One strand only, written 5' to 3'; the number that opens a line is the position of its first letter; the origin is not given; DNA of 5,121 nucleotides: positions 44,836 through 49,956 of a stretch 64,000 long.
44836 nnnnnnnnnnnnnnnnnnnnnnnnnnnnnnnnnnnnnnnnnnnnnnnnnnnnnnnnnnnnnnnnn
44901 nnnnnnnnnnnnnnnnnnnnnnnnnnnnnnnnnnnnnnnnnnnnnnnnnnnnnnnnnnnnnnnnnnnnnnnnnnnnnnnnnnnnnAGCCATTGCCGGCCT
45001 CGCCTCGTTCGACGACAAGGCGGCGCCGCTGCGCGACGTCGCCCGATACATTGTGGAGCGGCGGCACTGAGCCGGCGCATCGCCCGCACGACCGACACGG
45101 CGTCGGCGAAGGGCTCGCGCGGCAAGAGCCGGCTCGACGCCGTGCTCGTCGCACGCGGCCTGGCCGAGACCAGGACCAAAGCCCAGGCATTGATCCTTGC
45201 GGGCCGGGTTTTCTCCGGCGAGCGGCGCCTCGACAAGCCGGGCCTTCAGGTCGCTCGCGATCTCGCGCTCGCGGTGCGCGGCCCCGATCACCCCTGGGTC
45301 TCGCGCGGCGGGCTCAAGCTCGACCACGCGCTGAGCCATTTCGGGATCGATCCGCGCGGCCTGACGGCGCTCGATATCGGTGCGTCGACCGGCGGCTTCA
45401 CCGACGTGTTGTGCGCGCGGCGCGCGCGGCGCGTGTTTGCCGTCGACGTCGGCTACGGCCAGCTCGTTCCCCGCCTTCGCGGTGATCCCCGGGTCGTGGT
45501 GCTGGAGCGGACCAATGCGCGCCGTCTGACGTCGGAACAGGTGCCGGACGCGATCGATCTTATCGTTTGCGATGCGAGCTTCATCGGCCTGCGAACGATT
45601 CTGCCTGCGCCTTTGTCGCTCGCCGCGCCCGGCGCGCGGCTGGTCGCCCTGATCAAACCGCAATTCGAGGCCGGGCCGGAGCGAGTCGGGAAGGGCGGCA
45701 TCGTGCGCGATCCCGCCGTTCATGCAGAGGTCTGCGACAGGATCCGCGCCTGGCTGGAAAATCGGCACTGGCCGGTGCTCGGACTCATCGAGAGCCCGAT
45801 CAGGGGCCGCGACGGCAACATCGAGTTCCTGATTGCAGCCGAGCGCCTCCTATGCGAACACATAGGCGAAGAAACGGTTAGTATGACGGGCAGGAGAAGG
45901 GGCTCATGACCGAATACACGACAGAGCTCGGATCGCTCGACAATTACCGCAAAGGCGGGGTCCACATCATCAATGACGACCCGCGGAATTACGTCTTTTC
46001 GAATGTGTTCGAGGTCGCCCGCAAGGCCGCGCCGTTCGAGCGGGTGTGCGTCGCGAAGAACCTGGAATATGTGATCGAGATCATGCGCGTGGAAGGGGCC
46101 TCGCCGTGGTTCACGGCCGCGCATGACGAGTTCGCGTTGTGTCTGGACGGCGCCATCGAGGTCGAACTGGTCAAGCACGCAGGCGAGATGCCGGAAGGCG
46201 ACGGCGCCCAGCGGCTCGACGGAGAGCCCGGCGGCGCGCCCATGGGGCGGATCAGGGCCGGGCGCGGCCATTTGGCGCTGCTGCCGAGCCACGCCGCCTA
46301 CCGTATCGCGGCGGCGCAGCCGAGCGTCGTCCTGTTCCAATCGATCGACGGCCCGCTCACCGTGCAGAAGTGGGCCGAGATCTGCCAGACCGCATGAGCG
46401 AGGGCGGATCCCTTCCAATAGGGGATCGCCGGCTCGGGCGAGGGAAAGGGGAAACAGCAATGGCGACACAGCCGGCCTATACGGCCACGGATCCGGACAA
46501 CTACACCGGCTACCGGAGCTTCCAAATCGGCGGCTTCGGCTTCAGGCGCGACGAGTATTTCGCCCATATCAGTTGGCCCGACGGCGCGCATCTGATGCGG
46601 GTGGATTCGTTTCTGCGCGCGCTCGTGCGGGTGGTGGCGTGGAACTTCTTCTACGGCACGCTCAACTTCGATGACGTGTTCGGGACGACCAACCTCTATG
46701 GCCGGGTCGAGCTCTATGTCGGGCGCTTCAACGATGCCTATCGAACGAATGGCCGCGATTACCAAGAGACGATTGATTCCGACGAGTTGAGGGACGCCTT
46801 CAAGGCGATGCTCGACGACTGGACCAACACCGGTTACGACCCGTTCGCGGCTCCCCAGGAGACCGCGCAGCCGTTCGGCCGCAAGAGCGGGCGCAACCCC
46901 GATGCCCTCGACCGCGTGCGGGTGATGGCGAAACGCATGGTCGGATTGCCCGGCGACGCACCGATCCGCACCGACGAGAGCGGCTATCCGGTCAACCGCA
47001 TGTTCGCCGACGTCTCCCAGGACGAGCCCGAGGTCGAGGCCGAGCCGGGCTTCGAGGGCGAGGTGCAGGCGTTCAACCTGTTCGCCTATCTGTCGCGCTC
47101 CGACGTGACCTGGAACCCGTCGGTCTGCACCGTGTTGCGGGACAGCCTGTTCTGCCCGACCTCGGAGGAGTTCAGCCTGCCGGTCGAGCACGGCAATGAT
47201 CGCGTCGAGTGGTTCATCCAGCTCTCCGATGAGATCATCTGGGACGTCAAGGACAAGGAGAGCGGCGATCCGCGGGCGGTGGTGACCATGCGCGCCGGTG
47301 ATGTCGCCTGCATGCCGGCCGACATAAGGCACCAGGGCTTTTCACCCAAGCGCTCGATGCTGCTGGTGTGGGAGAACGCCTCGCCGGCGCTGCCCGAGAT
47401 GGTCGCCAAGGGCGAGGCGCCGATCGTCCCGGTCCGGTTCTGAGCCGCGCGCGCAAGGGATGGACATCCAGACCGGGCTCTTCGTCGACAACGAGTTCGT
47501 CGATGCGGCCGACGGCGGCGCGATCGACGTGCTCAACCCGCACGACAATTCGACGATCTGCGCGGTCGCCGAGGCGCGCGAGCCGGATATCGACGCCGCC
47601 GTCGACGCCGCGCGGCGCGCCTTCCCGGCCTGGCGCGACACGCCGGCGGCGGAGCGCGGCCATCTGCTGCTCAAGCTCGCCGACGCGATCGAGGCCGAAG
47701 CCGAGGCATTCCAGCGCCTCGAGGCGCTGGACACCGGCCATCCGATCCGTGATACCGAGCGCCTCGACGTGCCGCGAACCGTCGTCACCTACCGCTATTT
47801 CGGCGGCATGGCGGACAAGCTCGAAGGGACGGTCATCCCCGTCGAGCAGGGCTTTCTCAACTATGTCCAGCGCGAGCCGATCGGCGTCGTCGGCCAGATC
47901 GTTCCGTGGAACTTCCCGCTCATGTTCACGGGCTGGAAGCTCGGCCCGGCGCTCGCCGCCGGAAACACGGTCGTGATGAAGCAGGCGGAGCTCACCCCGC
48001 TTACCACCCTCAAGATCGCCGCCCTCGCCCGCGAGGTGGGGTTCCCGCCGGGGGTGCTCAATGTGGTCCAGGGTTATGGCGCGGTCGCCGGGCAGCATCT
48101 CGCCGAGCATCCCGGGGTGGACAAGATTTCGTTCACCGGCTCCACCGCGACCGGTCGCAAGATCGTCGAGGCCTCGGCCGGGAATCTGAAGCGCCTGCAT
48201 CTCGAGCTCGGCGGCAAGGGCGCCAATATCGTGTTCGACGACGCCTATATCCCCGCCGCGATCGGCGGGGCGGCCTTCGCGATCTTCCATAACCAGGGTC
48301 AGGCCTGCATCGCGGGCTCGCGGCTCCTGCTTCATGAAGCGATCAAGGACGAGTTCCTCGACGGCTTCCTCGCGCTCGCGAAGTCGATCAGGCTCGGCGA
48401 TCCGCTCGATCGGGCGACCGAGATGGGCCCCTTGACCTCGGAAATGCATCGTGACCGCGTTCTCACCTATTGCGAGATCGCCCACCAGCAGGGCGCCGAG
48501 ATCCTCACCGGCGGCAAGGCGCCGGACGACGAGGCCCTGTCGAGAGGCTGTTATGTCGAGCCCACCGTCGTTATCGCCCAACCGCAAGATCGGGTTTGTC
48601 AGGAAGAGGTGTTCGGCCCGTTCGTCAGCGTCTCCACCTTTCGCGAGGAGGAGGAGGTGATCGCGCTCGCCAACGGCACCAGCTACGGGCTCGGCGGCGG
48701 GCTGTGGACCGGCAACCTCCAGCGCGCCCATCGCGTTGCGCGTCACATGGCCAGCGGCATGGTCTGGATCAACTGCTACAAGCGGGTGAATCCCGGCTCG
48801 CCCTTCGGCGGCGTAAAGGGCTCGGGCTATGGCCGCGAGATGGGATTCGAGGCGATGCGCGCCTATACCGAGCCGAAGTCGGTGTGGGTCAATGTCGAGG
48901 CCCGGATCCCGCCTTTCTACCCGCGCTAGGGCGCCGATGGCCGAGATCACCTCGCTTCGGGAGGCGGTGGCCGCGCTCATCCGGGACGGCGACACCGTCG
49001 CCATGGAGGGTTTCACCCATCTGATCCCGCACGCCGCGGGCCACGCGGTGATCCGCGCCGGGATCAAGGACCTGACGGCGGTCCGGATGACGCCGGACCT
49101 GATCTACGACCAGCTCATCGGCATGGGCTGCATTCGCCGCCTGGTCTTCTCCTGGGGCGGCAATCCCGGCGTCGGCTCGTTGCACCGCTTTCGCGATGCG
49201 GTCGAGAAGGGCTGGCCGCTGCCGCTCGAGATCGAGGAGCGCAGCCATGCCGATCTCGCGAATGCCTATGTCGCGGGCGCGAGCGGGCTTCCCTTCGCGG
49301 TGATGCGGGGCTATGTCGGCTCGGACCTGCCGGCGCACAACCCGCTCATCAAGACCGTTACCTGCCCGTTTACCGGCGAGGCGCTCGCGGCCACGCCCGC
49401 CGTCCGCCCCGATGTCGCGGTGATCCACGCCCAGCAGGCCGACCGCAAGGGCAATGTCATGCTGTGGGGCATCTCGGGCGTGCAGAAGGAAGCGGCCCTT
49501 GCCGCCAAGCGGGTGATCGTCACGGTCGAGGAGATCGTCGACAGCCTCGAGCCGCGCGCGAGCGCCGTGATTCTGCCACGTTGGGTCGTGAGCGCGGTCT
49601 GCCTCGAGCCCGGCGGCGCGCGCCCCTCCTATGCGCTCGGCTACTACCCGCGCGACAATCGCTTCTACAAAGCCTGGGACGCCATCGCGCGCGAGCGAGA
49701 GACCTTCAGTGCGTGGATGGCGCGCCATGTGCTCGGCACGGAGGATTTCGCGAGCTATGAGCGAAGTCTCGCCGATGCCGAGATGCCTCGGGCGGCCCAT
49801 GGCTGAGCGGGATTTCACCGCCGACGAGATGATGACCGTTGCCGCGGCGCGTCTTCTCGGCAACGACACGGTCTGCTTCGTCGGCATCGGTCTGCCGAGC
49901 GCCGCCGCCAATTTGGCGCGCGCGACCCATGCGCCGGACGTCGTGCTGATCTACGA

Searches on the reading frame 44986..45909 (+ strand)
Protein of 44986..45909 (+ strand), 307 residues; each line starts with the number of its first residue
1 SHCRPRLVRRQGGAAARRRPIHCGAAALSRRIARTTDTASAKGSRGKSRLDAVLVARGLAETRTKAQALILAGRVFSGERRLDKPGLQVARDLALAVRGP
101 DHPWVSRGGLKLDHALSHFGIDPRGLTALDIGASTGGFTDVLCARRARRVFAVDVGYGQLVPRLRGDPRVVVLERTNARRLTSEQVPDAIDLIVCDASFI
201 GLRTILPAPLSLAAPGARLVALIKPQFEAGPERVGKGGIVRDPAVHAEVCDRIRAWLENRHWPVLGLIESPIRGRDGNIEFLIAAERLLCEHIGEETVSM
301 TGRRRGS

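Call 38: search_protein_families(library=pfam, proteins=[window:44986-45909:+], max_evalue=0.00001)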
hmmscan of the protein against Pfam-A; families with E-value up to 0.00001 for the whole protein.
window:44986-45909:+ (307 aa): 2 families
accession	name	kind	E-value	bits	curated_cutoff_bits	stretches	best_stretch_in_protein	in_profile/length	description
PF01728.25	FtsJ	-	2e-45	155.4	24.1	1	104-286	1-180/181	FtsJ-like methyltransferase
PF01479.30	S4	-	1.4e-08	34.8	22.8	1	49-89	2-42/48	S4 domain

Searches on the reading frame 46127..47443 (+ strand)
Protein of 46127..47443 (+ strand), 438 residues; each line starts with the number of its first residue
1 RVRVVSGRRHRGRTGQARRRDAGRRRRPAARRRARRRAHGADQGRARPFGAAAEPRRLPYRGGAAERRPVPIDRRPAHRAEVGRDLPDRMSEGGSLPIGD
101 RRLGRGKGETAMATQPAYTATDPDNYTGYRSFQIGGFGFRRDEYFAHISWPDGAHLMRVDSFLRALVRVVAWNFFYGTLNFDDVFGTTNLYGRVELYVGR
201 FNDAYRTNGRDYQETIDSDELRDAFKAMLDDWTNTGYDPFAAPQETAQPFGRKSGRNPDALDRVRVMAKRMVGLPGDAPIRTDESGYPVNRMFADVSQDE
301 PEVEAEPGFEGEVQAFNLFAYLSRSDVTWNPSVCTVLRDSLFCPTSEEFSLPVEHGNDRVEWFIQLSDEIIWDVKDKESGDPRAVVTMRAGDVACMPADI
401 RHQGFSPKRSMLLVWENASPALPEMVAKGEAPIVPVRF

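Call 38: search_protein_families(library=pfam, proteins=[window:46127-47443:+], max_evalue=0.00001)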
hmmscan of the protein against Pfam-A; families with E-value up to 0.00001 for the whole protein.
window:46127-47443:+ (438 aa): 1 family
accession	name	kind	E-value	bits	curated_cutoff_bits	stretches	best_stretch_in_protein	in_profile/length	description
PF18191.6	PnpCD_PnpD_N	-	2.8e-49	167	25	1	120-266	1-151/151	Hydroquinone 1,2-dioxygenase large subunit N-terminal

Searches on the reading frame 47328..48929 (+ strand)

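Call 38: search_protein_families(library=pfam, proteins=[window:47328-48929:+], max_evalue=0.00001)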
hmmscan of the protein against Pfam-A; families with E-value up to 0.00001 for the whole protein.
window:47328-48929:+ (533 aa): 1 family
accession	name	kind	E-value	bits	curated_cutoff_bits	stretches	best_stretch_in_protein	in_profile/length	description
PF00171.27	Aldedh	-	5e-174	579.6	23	1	58-519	2-461/461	Aldehyde dehydrogenase family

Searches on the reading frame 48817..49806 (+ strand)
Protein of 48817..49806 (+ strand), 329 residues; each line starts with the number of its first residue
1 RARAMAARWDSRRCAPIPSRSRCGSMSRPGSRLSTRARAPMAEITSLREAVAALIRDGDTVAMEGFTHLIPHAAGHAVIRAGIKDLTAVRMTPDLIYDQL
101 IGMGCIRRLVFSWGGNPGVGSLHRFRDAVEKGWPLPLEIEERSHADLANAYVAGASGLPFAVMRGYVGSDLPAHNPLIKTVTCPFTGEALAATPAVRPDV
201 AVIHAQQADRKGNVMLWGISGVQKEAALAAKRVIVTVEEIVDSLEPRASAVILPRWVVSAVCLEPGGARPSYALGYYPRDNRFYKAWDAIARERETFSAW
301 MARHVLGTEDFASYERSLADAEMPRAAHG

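Call 38: search_protein_families(library=pfam, proteins=[window:48817-49806:+], max_evalue=0.00001)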
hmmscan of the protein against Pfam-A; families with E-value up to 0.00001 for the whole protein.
window:48817-49806:+ (329 aa): 1 family
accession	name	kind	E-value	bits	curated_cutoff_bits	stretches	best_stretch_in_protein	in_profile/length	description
PF01144.29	CoA_trans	-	8.1e-22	78.1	23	1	45-261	2-214/217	Coenzyme A transferase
